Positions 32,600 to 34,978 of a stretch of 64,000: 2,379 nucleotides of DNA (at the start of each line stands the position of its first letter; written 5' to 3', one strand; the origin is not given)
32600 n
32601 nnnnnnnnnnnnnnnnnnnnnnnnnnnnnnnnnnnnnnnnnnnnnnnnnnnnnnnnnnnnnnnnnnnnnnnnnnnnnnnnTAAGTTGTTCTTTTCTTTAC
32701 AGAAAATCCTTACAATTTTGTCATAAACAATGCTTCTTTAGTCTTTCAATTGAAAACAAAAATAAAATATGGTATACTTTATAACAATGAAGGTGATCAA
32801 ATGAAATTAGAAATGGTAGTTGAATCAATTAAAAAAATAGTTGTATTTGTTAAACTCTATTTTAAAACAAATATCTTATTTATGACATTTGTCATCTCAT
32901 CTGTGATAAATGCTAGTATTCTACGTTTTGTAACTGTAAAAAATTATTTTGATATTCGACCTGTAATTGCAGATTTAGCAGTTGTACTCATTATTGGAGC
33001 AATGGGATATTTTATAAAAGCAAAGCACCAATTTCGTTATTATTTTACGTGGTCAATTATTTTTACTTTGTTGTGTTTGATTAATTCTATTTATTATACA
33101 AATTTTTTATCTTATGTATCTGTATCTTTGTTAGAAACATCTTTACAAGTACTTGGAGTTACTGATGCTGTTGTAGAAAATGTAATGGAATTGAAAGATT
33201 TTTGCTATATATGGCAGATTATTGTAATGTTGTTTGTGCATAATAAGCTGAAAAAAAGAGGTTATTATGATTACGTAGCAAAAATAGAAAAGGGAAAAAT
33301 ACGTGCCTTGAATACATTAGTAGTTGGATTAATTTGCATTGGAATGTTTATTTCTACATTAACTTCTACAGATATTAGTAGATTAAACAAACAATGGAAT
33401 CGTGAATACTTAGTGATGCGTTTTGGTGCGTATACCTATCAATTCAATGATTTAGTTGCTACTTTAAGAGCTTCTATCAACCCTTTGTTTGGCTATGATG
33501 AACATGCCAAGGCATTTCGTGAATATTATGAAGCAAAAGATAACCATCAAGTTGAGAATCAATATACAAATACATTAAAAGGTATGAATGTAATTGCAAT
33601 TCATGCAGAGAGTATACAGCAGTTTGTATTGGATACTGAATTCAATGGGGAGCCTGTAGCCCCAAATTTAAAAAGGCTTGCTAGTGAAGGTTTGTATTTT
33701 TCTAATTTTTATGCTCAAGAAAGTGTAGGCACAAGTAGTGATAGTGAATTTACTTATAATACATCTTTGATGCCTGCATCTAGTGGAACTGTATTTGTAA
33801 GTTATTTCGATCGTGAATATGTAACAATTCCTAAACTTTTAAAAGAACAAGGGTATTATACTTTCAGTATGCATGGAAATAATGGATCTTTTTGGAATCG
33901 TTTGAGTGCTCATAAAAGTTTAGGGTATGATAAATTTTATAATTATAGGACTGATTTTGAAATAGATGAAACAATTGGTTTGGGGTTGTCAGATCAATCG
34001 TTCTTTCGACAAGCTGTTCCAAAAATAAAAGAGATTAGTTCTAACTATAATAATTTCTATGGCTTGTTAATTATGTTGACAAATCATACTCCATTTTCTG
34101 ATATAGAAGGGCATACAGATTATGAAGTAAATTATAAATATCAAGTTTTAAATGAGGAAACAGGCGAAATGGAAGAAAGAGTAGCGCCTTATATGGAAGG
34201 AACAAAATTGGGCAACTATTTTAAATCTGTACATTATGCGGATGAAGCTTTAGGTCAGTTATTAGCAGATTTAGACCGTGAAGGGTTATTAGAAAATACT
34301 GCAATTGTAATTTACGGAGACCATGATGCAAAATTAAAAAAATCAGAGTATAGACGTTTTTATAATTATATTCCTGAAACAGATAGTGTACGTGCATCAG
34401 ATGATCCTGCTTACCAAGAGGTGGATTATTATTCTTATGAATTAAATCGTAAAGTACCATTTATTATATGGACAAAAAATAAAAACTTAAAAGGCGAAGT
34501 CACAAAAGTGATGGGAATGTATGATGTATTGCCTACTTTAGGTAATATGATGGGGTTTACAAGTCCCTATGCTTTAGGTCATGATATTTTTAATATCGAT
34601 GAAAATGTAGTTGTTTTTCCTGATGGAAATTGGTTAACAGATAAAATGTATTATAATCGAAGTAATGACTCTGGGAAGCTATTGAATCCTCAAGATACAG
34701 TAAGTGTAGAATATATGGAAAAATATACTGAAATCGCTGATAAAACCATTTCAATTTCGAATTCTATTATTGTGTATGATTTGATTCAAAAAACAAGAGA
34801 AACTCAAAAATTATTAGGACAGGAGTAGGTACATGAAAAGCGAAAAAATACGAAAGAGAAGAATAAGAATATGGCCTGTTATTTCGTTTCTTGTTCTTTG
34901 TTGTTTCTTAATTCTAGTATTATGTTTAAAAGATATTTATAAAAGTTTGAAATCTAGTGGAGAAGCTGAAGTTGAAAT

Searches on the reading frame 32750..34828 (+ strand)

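Call 10: search_protein_families(library=pfam, proteins=[window:32750-34828:+], max_evalue=0.0001)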
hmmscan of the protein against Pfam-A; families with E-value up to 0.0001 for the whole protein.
window:32750-34828:+ (692 aa): 2 families
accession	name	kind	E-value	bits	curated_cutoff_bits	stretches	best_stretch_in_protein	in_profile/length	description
PF00884.28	Sulfatase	-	1.2e-37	130.3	25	1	280-602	2-300/301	Sulfatase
PF01663.27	Phosphodiest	-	5e-06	26.8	23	0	490-527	184-221/342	Type I phosphodiesterase / nucleotide pyrophosphatase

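Call 67: search_protein_families(library=ncbifam, proteins=[window:32750-34828:+], max_evalue=0.00001)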
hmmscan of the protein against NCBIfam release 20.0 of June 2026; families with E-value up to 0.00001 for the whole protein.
window:32750-34828:+ (692 aa): 4 families
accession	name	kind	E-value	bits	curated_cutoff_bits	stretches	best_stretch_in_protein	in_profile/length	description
NF053595.1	LptchSynLtaSGpos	equivalog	4e-78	263.5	970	1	72-680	38-607/626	lipoteichoic acid synthase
NF010322.0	PRK13759.1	equivalog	1.6e-11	43.4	481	0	280-374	8-102/486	arylsulfatase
TIGR03417.1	chol_sulfatase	equivalog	2e-09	36.9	433.45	0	489-529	254-294/500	choline-sulfatase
NF009027.0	PRK12363.1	equivalog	1e-06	27.7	572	1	258-526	138-393/703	phosphoglycerol transferase I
